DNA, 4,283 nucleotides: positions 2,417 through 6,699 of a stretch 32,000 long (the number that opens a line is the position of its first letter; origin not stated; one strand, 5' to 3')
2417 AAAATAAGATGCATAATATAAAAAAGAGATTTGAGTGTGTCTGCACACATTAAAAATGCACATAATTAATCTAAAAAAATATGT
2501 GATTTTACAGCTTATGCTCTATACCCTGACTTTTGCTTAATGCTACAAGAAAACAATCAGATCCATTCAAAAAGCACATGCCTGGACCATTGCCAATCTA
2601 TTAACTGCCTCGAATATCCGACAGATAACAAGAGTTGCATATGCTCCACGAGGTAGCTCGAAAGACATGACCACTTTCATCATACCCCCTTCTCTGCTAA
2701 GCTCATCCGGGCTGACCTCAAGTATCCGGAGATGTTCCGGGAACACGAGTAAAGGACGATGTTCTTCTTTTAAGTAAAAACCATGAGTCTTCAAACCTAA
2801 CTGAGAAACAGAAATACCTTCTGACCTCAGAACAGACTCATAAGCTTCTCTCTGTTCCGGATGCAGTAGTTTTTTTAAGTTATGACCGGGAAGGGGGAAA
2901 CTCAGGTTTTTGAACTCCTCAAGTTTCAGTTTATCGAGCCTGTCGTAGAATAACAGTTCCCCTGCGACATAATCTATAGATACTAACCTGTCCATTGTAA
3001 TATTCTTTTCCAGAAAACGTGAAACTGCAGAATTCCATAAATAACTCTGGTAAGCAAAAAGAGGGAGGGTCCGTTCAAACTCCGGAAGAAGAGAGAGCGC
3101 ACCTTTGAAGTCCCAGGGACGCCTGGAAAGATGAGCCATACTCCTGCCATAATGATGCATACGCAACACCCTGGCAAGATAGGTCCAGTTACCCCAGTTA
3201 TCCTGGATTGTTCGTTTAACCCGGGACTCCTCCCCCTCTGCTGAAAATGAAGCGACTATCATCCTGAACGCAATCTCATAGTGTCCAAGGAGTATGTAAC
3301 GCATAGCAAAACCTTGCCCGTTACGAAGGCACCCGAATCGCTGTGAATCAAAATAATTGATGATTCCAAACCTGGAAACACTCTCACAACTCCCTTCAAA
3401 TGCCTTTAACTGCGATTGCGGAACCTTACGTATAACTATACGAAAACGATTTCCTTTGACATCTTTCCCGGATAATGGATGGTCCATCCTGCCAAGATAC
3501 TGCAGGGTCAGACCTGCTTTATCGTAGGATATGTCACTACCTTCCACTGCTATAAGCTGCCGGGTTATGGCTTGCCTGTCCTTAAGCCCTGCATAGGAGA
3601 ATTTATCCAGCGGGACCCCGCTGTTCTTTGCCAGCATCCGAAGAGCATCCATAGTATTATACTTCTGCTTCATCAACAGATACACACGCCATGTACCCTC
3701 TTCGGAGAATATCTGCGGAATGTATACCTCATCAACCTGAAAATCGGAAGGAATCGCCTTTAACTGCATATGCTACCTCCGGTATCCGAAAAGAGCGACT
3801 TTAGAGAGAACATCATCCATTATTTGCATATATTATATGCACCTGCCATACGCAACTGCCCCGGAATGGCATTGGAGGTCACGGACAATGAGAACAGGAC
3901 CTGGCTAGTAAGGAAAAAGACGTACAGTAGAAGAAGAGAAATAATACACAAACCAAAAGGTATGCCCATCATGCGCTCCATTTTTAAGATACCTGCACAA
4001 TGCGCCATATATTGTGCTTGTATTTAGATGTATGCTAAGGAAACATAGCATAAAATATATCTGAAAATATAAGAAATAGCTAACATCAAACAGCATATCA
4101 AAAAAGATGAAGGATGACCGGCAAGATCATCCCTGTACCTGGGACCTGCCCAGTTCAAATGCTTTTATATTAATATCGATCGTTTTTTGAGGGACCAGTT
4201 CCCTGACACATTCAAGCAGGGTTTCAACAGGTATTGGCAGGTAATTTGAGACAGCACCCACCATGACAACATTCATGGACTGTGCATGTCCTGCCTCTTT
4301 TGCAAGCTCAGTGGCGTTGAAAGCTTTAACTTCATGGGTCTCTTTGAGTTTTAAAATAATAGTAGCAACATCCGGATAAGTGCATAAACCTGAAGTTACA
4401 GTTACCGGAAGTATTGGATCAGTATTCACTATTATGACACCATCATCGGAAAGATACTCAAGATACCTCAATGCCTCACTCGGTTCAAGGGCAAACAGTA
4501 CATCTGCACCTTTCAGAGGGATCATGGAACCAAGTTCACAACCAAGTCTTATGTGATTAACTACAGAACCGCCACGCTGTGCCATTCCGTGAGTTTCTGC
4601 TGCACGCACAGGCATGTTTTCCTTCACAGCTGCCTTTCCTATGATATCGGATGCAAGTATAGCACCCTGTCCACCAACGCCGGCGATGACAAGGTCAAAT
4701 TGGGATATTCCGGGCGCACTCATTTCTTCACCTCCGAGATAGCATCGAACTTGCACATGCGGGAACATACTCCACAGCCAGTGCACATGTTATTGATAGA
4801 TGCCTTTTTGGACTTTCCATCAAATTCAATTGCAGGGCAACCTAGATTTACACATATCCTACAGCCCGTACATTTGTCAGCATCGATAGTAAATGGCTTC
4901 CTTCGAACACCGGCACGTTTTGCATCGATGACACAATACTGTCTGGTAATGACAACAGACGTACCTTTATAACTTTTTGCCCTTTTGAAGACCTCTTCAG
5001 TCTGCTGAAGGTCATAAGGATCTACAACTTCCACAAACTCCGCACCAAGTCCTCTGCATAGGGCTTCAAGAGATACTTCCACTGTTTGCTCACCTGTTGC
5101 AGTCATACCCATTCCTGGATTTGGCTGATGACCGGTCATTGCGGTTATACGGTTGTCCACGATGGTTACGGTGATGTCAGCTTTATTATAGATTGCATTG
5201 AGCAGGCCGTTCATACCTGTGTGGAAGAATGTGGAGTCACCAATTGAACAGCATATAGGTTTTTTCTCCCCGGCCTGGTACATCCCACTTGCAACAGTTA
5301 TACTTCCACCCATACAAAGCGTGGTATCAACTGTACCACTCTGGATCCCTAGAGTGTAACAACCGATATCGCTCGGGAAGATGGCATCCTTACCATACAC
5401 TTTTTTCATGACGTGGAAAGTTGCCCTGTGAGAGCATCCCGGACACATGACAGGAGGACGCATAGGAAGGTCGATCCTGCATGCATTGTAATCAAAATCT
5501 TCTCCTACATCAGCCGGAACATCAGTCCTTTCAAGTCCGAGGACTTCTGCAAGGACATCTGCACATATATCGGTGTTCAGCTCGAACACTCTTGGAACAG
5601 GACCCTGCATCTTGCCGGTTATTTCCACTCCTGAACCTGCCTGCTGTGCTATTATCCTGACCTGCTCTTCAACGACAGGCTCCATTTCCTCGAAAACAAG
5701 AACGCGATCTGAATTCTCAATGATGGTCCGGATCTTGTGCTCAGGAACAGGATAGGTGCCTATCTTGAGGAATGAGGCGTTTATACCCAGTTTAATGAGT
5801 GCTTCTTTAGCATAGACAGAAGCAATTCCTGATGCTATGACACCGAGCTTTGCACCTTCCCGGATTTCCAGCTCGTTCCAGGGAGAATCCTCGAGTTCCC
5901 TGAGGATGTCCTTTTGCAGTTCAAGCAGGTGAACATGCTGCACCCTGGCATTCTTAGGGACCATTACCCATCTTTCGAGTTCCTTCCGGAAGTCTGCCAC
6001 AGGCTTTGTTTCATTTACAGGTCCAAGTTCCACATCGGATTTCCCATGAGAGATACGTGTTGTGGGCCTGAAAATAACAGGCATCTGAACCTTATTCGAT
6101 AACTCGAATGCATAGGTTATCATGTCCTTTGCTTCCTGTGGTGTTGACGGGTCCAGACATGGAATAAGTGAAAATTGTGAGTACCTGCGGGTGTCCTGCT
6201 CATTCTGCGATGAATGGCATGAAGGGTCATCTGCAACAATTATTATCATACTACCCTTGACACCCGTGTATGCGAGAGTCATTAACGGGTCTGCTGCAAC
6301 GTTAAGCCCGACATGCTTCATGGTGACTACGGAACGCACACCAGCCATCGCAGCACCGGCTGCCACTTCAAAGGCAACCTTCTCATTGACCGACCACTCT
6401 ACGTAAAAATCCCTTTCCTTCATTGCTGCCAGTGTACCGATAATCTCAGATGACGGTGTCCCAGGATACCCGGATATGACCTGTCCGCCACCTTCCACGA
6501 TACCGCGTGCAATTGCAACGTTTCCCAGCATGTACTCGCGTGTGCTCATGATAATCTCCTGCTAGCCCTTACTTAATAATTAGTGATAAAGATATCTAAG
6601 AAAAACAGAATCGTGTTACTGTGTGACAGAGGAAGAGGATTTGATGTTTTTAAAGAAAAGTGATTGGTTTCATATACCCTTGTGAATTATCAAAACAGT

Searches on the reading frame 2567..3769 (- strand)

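Call 46: search_protein_families(library=padloc, proteins=[window:2567-3769:-], max_evalue=0.01)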
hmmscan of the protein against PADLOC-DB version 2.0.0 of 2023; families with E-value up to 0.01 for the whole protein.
window:2567-3769:- (400 aa): 0 families

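Call 51: search_protein_families(library=pfam, proteins=[window:2567-3769:-], max_evalue=1)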
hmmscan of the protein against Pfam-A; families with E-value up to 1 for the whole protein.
window:2567-3769:- (400 aa): 1 family
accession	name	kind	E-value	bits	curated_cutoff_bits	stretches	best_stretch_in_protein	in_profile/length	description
PF01142.23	TruD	-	7e-60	203.4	27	1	2-382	17-409/412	tRNA pseudouridine synthase D (TruD)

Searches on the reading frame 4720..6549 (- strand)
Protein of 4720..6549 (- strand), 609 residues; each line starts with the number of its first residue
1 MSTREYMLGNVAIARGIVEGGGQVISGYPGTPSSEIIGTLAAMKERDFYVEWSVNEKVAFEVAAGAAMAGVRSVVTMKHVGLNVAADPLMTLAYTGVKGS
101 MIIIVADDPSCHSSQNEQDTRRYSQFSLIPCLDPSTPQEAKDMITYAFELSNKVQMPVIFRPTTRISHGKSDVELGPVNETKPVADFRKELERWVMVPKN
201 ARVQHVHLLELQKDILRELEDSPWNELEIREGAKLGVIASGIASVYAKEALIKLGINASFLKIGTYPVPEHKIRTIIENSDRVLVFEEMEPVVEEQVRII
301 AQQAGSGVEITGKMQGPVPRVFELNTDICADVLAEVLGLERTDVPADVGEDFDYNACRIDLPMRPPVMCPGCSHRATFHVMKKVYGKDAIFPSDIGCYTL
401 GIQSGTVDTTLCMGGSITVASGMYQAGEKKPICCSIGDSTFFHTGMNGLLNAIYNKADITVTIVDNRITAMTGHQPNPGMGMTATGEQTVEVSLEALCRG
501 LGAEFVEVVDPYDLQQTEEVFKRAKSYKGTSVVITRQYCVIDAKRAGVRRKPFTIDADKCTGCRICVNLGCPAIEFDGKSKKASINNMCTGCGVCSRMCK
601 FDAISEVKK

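Call 7: search_protein_families(library=pfam, proteins=[window:4720-6549:-], max_evalue=0.01)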
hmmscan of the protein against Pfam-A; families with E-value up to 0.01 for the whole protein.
window:4720-6549:- (609 aa): 9 families
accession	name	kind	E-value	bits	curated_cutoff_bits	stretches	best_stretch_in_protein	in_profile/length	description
PF02775.26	TPP_enzyme_C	-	2.4e-22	79.8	21.9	1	394-533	1-149/151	Thiamine pyrophosphate enzyme, C-terminal TPP binding domain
PF01855.24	POR_N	-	4.3e-13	50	27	1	18-194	4-187/231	Pyruvate flavodoxin/ferredoxin oxidoreductase, thiamine diP-bdg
PF00037.32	Fer4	-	2.1e-08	34.1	21.1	2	587-605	6-24/24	4Fe-4S binding domain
PF14697.11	Fer4_21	-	3.7e-06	27.4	35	1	555-604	3-57/59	4Fe-4S dicluster domain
PF12797.12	Fer4_2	-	4.3e-06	26.8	24.5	1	553-573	3-22/22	4Fe-4S binding domain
PF13237.11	Fer4_10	-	1.4e-05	25.4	25.5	1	555-599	4-52/53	4Fe-4S dicluster domain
PF12837.12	Fer4_6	-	0.00036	20.8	25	1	553-573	2-21/24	4Fe-4S binding domain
PF12838.12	Fer4_7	-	0.00089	20.1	27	1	559-603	1-52/52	4Fe-4S dicluster domain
PF13187.11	Fer4_9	-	0.0029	18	27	1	559-603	1-51/52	4Fe-4S dicluster domain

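Call 16: find_encoding_contigs(protein=window:4720-6549:-, flank=10000, max_places=6)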
Protein window:4720-6549:- (609 aa): no gene with exactly this product is on record in the collection.

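Call 17: list_cluster_members(proteins=[window:4720-6549:-, window:12169-13536:+, window:7620-8630:-, window:9616-11829:-, window:28233-31616:-, window:18409-19908:-])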
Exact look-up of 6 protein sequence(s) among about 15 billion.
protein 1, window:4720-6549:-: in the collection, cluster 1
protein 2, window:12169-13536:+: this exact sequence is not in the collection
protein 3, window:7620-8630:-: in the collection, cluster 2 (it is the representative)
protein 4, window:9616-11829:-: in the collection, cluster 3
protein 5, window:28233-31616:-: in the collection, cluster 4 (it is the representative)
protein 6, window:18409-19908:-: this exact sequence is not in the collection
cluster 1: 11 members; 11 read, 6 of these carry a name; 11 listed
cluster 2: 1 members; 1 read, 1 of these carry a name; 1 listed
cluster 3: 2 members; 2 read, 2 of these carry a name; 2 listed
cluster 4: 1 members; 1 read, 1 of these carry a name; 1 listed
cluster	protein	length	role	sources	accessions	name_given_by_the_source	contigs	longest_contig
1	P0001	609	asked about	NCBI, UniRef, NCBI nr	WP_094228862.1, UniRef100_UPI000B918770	indolepyruvate ferredoxin oxidoreductase subunit alpha [Methanolobus psychrotolerans] | indolepyruvate ferredoxin oxidoreductase subunit alpha n=1 Tax=Methanolobus ...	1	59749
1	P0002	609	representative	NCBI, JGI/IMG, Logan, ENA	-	-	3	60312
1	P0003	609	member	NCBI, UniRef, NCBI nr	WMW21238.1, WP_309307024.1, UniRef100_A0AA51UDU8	indolepyruvate ferredoxin oxidoreductase subunit alpha [Methanolobus mangrovi] | Indolepyruvate oxidoreductase subunit IorA n=1 Tax=Methanolobus mangrovi TaxID=3072977 ...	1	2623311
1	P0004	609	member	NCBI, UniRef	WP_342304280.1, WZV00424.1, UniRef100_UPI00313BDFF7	indolepyruvate ferredoxin oxidoreductase subunit alpha [Methanolobus sp. ZRKC5] | indolepyruvate ferredoxin oxidoreductase subunit alpha n=1 Tax=Methanolobus sp. ZRKC5 ...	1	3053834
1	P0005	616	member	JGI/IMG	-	indolepyruvate ferredoxin oxidoreductase, alpha subunit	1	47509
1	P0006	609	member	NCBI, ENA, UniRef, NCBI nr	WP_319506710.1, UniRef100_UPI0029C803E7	indolepyruvate ferredoxin oxidoreductase subunit alpha [uncultured Methanolobus sp.] | indolepyruvate ferredoxin oxidoreductase subunit alpha n=1 Tax=uncultured Methanolobus ...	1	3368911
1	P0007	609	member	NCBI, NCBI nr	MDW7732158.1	MAG: indolepyruvate ferredoxin oxidoreductase subunit alpha [Methanolobus sp.] | indolepyruvate ferredoxin oxidoreductase subunit alpha [Methanolobus sp.]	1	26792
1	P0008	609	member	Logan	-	-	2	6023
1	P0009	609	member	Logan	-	-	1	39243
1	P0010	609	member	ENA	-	-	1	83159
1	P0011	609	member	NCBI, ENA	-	-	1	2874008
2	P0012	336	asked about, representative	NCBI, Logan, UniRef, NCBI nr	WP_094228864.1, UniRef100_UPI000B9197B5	RNA-directed DNA polymerase [Methanolobus psychrotolerans] | RNA-directed DNA polymerase n=1 Tax=Methanolobus psychrotolerans TaxID=1874706 ...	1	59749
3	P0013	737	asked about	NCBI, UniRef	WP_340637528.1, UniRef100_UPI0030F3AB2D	formylglycine-generating enzyme family protein [Methanolobus psychrotolerans] | formylglycine-generating enzyme family protein n=1 Tax=Methanolobus psychrotolerans ...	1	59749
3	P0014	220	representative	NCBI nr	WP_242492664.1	formylglycine-generating enzyme family protein [Methanolobus psychrotolerans]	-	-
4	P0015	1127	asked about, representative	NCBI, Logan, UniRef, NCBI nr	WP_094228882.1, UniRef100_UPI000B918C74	PAS domain S-box protein [Methanolobus psychrotolerans] | PAS domain S-box protein n=1 Tax=Methanolobus psychrotolerans TaxID=1874706 ...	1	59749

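Call 34: find_encoding_contigs(protein=P0003, flank=10000, max_places=3)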
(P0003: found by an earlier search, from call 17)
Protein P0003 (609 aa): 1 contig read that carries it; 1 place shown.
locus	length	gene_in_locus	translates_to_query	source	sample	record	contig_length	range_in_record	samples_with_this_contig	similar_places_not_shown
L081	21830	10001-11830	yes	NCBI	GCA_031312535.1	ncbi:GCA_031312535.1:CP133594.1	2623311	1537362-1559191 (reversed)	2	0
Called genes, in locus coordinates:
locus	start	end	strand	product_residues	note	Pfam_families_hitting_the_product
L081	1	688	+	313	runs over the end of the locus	PF01118:Semialdhyde_dh, PF22698:Semialdhyde_dhC_1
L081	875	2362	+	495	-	PF04587:ADP_PFK_GK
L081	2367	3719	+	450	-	PF04587:ADP_PFK_GK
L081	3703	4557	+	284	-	PF07934:OGG_N, PF00730:HhH-GPD (weak)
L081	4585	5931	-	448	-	PF01909:NTP_transf_2, PF09249:tRNA_NucTransf2, PF21133:CAA_C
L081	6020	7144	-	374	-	PF00696:AA_kinase, PF01472:PUA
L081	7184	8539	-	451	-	PF00171:Aldedh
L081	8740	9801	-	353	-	PF27233:MJ0711_N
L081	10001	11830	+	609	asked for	PF01855:POR_N, PF02775:TPP_enzyme_C, PF00037:Fer4 (faint), PF12797:Fer4_2 (faint), PF14697:Fer4_21 (weak)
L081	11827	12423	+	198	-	PF01558:POR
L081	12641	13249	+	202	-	-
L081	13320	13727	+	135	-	-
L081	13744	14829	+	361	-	PF03793:PASTA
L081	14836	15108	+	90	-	-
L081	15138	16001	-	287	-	PF00483:NTP_transferase, PF12804:NTP_transf_3 (weak)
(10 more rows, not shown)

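Call 35: find_encoding_contigs(protein=P0004, flank=10000, max_places=3)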
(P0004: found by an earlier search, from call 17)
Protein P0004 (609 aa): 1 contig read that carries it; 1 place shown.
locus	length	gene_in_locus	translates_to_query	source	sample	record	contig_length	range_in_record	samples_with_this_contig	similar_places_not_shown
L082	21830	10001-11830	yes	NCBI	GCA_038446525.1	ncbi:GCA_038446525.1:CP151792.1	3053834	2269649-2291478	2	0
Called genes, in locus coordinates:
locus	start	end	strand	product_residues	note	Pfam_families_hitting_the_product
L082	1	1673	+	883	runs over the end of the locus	PF13426:PAS_9, PF08447:PAS_3, PF00989:PAS, PF08448:PAS_4, PF13426:PAS_9, PF00989:PAS, PF13426:PAS_9, PF00512:HisKA, +5 more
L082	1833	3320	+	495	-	PF04587:ADP_PFK_GK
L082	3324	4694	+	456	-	PF04587:ADP_PFK_GK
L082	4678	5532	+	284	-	PF07934:OGG_N, PF00730:HhH-GPD (weak)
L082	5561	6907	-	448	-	PF01909:NTP_transf_2, PF09249:tRNA_NucTransf2, PF21133:CAA_C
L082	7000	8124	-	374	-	PF00696:AA_kinase, PF01472:PUA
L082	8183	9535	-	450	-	PF00171:Aldedh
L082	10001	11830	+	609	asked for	PF01855:POR_N, PF02775:TPP_enzyme_C, PF00037:Fer4 (faint), PF12797:Fer4_2 (faint), PF14697:Fer4_21 (weak), PF13237:Fer4_10 (faint)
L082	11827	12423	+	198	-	PF01558:POR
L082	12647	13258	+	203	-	-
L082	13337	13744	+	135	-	-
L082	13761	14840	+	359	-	PF03793:PASTA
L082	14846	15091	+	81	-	-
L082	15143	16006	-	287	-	PF00483:NTP_transferase, PF12804:NTP_transf_3 (weak)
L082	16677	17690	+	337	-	PF00297:Ribosomal_L3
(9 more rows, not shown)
